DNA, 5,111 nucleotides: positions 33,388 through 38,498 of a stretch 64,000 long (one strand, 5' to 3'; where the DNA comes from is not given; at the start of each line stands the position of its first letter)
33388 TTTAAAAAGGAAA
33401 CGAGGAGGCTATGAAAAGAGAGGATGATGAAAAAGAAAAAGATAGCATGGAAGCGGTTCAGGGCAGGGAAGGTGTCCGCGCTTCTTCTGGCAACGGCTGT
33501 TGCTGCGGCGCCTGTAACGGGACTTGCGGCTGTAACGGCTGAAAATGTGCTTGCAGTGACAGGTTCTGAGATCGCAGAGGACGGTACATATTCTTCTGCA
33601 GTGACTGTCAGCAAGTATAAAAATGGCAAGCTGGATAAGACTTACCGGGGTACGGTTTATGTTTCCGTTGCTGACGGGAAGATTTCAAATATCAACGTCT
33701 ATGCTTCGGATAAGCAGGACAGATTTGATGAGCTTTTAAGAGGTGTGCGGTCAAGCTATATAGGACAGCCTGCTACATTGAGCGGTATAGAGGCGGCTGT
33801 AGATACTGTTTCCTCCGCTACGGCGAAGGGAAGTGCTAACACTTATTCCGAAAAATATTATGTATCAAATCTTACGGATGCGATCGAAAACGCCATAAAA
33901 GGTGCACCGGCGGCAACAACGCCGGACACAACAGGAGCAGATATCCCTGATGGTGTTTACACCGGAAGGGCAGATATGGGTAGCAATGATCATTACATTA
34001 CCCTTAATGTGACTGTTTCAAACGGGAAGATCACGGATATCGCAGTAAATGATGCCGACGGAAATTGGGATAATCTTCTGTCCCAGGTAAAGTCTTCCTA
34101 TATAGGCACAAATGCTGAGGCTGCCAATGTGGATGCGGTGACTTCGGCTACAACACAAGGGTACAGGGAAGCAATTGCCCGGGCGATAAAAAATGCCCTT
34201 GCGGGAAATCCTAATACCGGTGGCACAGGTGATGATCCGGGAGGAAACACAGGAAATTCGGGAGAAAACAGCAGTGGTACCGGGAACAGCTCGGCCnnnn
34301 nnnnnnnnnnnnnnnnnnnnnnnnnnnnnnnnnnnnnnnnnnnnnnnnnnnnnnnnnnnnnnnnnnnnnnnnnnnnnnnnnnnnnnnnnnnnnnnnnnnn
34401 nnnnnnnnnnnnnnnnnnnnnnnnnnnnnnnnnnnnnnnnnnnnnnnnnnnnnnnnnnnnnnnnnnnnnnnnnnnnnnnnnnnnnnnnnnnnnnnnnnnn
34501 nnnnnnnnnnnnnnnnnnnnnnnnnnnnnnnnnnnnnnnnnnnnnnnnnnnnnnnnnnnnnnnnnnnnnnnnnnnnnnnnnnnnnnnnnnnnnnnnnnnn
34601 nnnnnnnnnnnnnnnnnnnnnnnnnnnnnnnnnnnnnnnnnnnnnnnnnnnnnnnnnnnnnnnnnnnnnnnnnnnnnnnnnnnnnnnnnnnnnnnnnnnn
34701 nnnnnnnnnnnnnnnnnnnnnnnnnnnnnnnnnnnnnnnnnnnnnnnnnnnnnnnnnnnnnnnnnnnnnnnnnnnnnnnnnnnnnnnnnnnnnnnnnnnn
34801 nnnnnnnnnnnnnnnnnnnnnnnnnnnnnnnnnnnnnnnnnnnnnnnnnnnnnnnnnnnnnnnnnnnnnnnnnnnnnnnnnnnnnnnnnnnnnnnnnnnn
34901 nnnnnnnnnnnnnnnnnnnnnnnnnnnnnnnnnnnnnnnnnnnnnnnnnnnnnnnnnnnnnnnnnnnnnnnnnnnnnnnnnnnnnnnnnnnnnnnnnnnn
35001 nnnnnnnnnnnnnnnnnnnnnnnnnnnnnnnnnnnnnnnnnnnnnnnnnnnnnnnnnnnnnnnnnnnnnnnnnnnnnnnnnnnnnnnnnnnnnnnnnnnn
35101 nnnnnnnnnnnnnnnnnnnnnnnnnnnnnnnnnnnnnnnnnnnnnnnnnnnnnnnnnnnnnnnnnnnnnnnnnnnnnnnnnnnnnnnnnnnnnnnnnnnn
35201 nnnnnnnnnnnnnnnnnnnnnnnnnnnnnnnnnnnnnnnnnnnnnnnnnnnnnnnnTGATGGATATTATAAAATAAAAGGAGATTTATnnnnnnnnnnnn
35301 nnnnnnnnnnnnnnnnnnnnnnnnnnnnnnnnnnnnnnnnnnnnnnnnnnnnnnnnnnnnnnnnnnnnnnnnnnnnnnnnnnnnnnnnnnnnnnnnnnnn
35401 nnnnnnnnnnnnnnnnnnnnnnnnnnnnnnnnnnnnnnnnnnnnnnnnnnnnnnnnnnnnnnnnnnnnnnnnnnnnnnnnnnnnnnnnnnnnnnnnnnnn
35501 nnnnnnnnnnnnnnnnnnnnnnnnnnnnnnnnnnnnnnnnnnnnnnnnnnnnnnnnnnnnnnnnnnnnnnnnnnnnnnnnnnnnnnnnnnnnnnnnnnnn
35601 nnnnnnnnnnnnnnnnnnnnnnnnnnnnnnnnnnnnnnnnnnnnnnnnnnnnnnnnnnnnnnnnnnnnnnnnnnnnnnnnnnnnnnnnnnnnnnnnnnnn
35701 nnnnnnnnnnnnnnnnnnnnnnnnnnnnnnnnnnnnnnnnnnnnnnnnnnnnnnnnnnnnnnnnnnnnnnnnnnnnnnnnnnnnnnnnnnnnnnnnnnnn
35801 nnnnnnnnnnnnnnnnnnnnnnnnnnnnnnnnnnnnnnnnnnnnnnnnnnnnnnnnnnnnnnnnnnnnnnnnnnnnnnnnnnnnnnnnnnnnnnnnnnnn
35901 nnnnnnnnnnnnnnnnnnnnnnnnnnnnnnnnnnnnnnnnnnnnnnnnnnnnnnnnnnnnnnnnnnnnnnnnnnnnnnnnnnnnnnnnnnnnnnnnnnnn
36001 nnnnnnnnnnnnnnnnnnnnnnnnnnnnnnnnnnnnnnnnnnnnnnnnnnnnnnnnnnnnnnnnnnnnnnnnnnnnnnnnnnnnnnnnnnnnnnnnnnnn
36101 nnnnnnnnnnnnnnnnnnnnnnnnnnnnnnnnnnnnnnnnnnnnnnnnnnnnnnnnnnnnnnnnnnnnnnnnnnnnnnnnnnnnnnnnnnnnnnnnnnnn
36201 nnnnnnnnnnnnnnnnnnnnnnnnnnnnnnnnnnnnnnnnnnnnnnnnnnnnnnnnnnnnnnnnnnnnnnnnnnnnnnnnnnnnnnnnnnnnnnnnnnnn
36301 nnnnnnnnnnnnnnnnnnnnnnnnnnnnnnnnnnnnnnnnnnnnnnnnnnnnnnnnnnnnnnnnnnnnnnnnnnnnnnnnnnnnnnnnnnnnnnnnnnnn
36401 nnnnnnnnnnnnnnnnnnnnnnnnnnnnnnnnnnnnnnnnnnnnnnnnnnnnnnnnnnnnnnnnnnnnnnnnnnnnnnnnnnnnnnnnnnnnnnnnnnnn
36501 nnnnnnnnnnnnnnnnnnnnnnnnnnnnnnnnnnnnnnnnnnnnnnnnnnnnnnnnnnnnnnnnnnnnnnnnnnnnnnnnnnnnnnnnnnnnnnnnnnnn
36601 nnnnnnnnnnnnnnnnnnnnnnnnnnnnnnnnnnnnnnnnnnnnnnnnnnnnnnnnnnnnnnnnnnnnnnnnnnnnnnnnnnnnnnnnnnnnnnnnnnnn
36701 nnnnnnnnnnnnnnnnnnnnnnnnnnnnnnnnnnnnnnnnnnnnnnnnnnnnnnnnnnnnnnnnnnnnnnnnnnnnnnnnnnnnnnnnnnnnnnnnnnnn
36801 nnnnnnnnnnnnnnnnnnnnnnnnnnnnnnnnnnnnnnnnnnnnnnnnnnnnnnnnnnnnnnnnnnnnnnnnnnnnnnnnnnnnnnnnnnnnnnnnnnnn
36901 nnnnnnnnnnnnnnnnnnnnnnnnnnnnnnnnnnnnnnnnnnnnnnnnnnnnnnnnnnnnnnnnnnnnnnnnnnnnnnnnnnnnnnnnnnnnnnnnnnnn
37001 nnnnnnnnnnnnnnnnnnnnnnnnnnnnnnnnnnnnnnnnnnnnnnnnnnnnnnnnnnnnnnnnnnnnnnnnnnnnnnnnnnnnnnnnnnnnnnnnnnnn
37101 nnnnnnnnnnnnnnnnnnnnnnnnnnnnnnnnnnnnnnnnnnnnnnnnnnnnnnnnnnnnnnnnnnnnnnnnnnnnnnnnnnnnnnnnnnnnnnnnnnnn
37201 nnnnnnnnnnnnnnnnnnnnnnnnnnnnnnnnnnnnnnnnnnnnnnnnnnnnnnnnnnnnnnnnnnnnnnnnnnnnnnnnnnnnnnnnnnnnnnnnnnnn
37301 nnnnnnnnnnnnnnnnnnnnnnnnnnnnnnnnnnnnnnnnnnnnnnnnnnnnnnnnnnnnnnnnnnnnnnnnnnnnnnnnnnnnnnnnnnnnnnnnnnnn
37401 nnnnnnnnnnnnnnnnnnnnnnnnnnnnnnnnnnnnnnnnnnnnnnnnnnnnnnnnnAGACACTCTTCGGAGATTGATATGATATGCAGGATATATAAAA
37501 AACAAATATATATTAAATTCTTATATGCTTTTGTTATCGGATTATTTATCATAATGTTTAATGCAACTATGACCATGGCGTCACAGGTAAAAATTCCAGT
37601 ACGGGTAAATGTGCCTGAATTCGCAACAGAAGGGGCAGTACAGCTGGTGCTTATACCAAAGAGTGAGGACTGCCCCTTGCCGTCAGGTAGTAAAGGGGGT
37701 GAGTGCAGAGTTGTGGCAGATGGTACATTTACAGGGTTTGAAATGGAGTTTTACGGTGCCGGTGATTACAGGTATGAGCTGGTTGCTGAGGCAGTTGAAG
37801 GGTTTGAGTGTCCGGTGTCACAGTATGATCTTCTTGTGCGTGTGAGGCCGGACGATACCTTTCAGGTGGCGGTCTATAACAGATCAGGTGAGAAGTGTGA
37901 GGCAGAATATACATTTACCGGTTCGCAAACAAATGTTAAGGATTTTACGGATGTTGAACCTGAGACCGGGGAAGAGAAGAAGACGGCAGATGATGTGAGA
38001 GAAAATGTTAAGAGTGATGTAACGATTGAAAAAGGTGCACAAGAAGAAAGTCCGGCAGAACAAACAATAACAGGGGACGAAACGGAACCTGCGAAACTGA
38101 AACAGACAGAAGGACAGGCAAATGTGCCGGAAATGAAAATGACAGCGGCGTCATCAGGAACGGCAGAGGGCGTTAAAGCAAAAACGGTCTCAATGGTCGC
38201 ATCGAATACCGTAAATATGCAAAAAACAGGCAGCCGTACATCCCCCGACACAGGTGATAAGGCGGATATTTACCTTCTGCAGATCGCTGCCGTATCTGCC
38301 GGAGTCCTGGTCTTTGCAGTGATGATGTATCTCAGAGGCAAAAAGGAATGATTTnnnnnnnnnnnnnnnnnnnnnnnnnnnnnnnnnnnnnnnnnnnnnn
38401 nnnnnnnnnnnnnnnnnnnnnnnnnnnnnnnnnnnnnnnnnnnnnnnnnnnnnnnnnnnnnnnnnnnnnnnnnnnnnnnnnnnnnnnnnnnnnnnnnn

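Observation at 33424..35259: Chimeric protein: two ApbE-type flavinylation motifs fused to a Spy0128/SpaA-like isopeptide pilin with NPLTG sorting signal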

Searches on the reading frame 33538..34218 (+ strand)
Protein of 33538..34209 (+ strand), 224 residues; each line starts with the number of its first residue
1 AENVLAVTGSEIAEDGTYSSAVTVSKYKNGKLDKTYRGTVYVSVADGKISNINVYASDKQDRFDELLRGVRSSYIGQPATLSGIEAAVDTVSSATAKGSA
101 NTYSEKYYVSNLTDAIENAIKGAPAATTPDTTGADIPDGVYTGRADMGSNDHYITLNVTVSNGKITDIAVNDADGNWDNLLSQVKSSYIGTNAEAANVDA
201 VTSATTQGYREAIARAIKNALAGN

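Call 30: find_homologous_proteins(query=window:33538-34209:+, max_evalue=0.001)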
Query seq(224 aa) (224 aa): 1 proteins with E <= 0.001 among 894 candidates.
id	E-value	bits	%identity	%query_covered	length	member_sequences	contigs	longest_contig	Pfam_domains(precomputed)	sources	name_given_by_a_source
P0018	5.5e-31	126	40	95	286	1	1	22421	-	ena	-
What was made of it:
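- Tried and rejected: Word-indexed search with the N-terminal module alone: one hit (call 30).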

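Call 55: predict_structure(alignment_id=A3)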
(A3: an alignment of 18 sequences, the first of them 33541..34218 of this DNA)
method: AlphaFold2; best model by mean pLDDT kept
length: 226 residues; sequences in the alignment: 18
mean_pLDDT: 76.5   pTM: 0.52
mean pLDDT of the five models: 76.5, 75.9, 75.4, 73.0, 69.8
residues with pLDDT >= 90: 33; 70-90: 138; 50-70: 36; < 50: 19
segments of 3 or more residues with pLDDT < 50: 1-3, 91-93, 95-98, 128-132, 202-204
pLDDT, mean of each block of 10 residues (from residue 1): 57 90 85 91 85 89 82 81 67 47 71 87 66 72 83 88 84 84 75 59 61 85 71
secondary structure, 60 per line:
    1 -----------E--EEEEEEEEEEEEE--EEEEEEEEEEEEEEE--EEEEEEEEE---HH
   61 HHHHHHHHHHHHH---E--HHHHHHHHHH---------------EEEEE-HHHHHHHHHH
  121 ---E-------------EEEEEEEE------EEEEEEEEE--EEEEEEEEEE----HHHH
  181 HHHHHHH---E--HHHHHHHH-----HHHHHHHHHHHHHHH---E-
elements in order: E15-27 E30-44 E47-55 H59-73 H80-89 E105-109 H111-120 E138-145 E152-160 E163-172 H177-187 H194-201 H207-221

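Call 59: fold_search(model_id=the predicted structure, library=pdb)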
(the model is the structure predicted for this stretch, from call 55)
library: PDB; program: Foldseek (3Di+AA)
matches with E <= 10: 812; with E <= 0.001: 0
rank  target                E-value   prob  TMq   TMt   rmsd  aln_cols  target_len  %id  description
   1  1q48_MODEL_1_A        1.3e-02  1.00  0.27  0.43   4.7        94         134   19  Solution NMR Structure of The Haemophilus Influenzae Iron-Sulfur Cluster Assembly Protein U (IscU) with Zinc B (released 2003-11-18)
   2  7cnv_B                2.9e-02  0.99  0.28  0.48  10.4       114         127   11  Crystal structure of IscU H106C variant (released 2021-08-04)
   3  7cnv_E                3.3e-02  0.99  0.29  0.48  10.5       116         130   12  Crystal structure of IscU H106C variant (released 2021-08-04)
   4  3lvl_A                3.3e-02  0.96  0.27  0.44  10.5       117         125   14  Crystal Structure of E.coli IscS-IscU complex (released 2010-04-21)
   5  7cnv_F                4.0e-02  1.00  0.30  0.49   4.7       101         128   18  Crystal structure of IscU H106C variant (released 2021-08-04)
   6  5wlw_D                4.2e-02  0.95  0.27  0.44   8.7       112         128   19  Crystal Structure of the Human Mitochondrial Cysteine Desulfurase with active Cysteine Loop within ISCU1 active site,  (released 2017-11-15)
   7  7c8o_D                4.5e-02  0.99  0.27  0.51   6.1        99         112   19  Crystal structure of IscU D40A/H106A variant (released 2021-06-09)
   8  7cnv_C                4.5e-02  0.99  0.29  0.50  10.6       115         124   15  Crystal structure of IscU H106C variant (released 2021-08-04)
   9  7c8m_A                4.8e-02  0.99  0.29  0.48   4.9        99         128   20  Crystal structure of IscU wild-type (released 2021-05-26)
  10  7c8n                  5.4e-02  0.97  0.27  0.43   5.5       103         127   20  Crystal structure of IscU H106A variant (released 2021-05-26)
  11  4il0_G                5.4e-02  0.23  0.22  0.14  18.6       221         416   14  Crystal structure of GlucDRP from E. coli K-12 MG1655 (EFI target EFI-506058) (released 2013-01-16)
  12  2e5a                  5.8e-02  0.93  0.24  0.17   5.5        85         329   22  Crystal Structure of Bovine Lipoyltransferase in Complex with Lipoyl-AMP (released 2007-09-04)
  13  3r0k_B                6.9e-02  0.20  0.22  0.15  17.1       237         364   10  Crystal structure of NYSGRC enolase target 200555, a putative dipeptide epimerase from Francisella philomiragia : Tart (released 2011-03-30)
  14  7cnv_A                7.8e-02  0.97  0.29  0.47  10.6       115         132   15  Crystal structure of IscU H106C variant (released 2021-08-04)
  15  5iby                  8.3e-02  0.77  0.26  0.19  11.3       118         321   14  Crystal structure of Enterococcus faecalis lipoate-protein ligase A (lplA-2) in complex with lipoic acid (released 2017-03-15)
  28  3o6u_D                1.4e-01  0.41  0.23  0.38   9.5       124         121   18  Crystal Structure of CPE2226 protein from Clostridium perfringens. Northeast Structural Genomics Consortium Target CpR (released 2010-08-11)
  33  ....                  1.8e-01  0.66  0.23  0.48   6.8        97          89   15  Crystal structure of SaFMN3 domain 2 (released 2023-07-19)
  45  8p2b_B                2.7e-01  0.63  0.23  0.52   4.1        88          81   15  Crystal structure of CbFMN4 domain 1 (released 2023-07-19)
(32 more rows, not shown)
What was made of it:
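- IscU ranked above the FMN_bind structures (call 59). The fold search was inconclusive (call 59).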

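Call 60: search_solved_structures(query=A3, max_evalue=1, show_alignments=4)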
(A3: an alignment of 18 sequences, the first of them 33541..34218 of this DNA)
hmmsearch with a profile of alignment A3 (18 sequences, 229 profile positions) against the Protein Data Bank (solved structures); distinct sequences matched with E-value up to 1: 5.
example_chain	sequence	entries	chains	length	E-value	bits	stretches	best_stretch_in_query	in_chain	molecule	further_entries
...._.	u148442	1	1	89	0.0007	22.6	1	149-220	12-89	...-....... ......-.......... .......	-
3o6u_A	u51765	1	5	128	0.0018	21.3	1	141-188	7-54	uncharacterized protein CPE2226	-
3le1_A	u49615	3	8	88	0.16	14.9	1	18-74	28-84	Phosphotransferase system, HPr-related proteins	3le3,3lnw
3le5_A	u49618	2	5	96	0.18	14.7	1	18-74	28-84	Phosphotransferase system, HPr-related proteins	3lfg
7p3x_M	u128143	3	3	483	0.24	14.4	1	67-110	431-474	AP-3 complex subunit mu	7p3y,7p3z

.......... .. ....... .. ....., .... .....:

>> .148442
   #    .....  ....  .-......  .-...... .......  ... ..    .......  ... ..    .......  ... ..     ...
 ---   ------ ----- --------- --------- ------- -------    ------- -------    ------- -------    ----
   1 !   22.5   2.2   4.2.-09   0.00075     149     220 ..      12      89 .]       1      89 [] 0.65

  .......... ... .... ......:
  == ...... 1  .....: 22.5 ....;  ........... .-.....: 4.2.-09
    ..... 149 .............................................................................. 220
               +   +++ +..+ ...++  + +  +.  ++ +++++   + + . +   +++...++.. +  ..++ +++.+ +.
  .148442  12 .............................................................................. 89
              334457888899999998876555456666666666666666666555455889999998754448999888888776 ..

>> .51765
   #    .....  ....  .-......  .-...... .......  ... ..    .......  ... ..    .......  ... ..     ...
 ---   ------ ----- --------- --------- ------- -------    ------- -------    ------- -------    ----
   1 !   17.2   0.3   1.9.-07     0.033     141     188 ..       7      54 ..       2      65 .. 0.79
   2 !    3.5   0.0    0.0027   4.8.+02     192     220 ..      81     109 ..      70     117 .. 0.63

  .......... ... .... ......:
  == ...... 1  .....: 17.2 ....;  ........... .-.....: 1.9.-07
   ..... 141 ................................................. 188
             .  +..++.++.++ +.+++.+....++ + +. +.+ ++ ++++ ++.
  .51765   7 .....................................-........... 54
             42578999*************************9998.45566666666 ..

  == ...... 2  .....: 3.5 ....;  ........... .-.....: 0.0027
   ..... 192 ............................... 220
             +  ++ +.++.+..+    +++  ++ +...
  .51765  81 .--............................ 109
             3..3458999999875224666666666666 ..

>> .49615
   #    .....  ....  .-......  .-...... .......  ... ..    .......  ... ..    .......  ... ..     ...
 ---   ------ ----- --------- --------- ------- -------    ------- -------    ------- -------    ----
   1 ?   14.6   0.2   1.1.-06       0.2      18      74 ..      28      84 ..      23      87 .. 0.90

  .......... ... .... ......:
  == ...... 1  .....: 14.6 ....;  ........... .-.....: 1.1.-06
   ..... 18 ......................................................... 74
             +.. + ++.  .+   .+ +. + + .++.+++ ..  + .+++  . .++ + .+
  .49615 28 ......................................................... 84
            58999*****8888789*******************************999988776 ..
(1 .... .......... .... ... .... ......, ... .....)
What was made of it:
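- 33937..34209 (+): FMN_bind-type domain 2 (residues ~172-262). The A3 profile hits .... (E 7e-4) and 3o6u (E 1.8e-3) in this domain (call 60).
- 34132..34152 (+): Flavinylation-type motif 2, DAVTSAT; predicted acceptor T243 (34150-34152). It aligns in register with DAVSGAT of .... (call 60).
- On FMN_bind (PF04205) ApbE substrates: The module profile's top PDB hits are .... and 3o6u (call 60).
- Closest known: Multi-flavinylated 'beads-on-a-string' FMN_bind proteins. Same: Domain 2 aligns to SaFMN3-D2 (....) with the flavinylated-Thr motif in register (call 60).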

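Call 92: find_homologous_proteins(query=A3, max_evalue=1e-10)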
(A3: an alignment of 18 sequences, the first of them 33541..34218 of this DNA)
Query A3 (18 sequences) (226 aa, profile of the alignment): 47 proteins with E <= 1e-10 among 8000 candidates.
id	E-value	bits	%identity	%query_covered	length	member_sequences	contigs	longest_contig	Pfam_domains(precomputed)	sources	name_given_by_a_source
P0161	1.3e-20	92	36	39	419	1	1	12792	PF04205.20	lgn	-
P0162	1.4e-20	92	27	93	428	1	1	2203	PF04205.20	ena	-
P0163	1.7e-18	85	36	81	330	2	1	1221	PF04205.20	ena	-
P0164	2.0e-18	85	28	81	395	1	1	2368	PF04205.20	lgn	-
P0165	7.5e-18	83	38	37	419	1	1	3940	PF04205.20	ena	-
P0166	8.6e-18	83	40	30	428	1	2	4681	PF04205.20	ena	-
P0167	1.5e-17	82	39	30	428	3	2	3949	PF04205.20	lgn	-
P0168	9.4e-17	80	30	80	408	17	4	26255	PF04205.20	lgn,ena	-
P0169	1.6e-16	79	40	38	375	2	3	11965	PF04205.20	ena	-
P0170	3.8e-16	78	41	30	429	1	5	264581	PF04205.20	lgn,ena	-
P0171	7.9e-16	77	27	88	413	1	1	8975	PF04205.20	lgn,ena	-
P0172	9.5e-16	76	29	60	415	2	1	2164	PF04205.20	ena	-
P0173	2.1e-15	75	29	95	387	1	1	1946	PF04205.20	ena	-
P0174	2.3e-15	75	28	59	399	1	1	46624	PF04205.20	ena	-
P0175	2.9e-15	75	31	60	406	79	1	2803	PF04205.20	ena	-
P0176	4.7e-15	74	34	39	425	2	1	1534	PF04205.20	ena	-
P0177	7.4e-15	73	29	82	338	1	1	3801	PF04205.20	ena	-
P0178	3.5e-14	71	37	38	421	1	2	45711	PF04205.20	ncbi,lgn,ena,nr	ncbi:MAG: FMN-binding protein [Mogibacterium sp.]|nr:FMN-binding protein [Mogibacterium sp.]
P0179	3.7e-14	71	37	38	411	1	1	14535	PF04205.20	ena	-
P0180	6.2e-14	70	25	81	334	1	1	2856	PF04205.20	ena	-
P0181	1.5e-13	69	36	39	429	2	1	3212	PF04205.20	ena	-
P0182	2.1e-13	69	31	86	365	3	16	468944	PF04205.20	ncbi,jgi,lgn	ncbi:MAG: FMN-binding protein [Bacillota bacterium]|jgi:RnfABCDGE-type electron transport complex G 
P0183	7.8e-13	67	31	88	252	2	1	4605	PF04205.20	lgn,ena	-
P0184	1.5e-12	66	42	41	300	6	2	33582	PF04205.20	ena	-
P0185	1.6e-12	66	30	81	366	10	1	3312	PF04205.20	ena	-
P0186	1.9e-12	65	34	38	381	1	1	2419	PF04205.20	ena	-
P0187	1.9e-12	65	36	39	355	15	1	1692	PF04205.20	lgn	-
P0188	2.4e-12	65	34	39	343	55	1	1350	PF04205.20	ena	-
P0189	3.0e-12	65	29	82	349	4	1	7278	PF04205.20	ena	-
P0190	5.9e-12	64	32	53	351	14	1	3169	PF04205.20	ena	-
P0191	6.4e-12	64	36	39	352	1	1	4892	PF04205.20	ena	-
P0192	7.9e-12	63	27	36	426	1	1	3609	PF04205.20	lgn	-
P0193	8.8e-12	63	23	86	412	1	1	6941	PF04205.20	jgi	jgi:uncharacterized protein with FMN-binding domain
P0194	8.9e-12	63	30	60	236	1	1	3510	PF04205.20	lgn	-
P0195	1.1e-11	63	27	84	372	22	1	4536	PF04205.20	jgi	-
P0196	1.2e-11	63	34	39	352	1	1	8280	PF04205.20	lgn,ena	-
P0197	1.5e-11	63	36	38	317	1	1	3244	PF04205.20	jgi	jgi:uncharacterized protein with FMN-binding domain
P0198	2.1e-11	62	36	39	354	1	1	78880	PF04205.20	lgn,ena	-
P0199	3.2e-11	61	27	84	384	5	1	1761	PF04205.20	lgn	-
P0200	3.9e-11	61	36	39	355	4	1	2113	PF04205.20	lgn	-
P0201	4.3e-11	61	37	51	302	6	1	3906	PF04205.20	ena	-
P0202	5.2e-11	61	34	39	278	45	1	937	PF04205.20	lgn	-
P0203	7.0e-11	60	36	39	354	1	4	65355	PF04205.20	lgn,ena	-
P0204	7.8e-11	60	36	39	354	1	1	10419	PF04205.20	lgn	-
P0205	8.7e-11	60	27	85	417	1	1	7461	PF04205.20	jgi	jgi:uncharacterized protein with FMN-binding domain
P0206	8.9e-11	60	35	45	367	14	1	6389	PF04205.20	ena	-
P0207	9.9e-11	60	30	82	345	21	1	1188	PF04205.20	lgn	-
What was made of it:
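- On FMN_bind (PF04205) ApbE substrates: All 47 database hits at E <= 1e-10 are PF04205 (call 92).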

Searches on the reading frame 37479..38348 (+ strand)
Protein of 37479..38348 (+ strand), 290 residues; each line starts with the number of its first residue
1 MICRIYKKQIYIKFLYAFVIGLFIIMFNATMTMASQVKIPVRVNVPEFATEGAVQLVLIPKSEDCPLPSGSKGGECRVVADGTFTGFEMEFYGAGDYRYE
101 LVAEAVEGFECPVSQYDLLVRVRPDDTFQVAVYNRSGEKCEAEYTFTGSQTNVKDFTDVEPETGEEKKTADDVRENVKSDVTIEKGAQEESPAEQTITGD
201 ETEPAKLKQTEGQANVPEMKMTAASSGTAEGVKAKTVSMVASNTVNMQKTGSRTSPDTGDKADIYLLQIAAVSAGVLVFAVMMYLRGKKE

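Call 3: search_protein_families(library=pfam, proteins=[window:37479-38348:+], max_evalue=0.01)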
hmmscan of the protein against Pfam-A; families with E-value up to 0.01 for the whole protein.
window:37479-38348:+ (290 aa): 1 family
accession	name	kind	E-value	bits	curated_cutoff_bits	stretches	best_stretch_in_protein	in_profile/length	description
PF06030.18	WxLIP_PGBD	-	0.0094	16.4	27.3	0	116-193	19-100/121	WxL Interacting Protein, peptidoglycan binding domain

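Call 4: search_protein_families(library=ncbifam, proteins=[window:37479-38348:+], max_evalue=0.01)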
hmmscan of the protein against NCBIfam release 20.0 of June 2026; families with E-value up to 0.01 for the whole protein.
window:37479-38348:+ (290 aa): 0 families

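Call 52: search_solved_structures(query=window:37479-38348:+, max_evalue=1)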
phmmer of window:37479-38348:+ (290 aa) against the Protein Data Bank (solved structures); distinct sequences matched with E-value up to 1: 0.
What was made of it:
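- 37479..38351 (+): Small third sortase substrate, a basal-pilin candidate. It has no Pfam or PDB hit (calls 3, 52).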
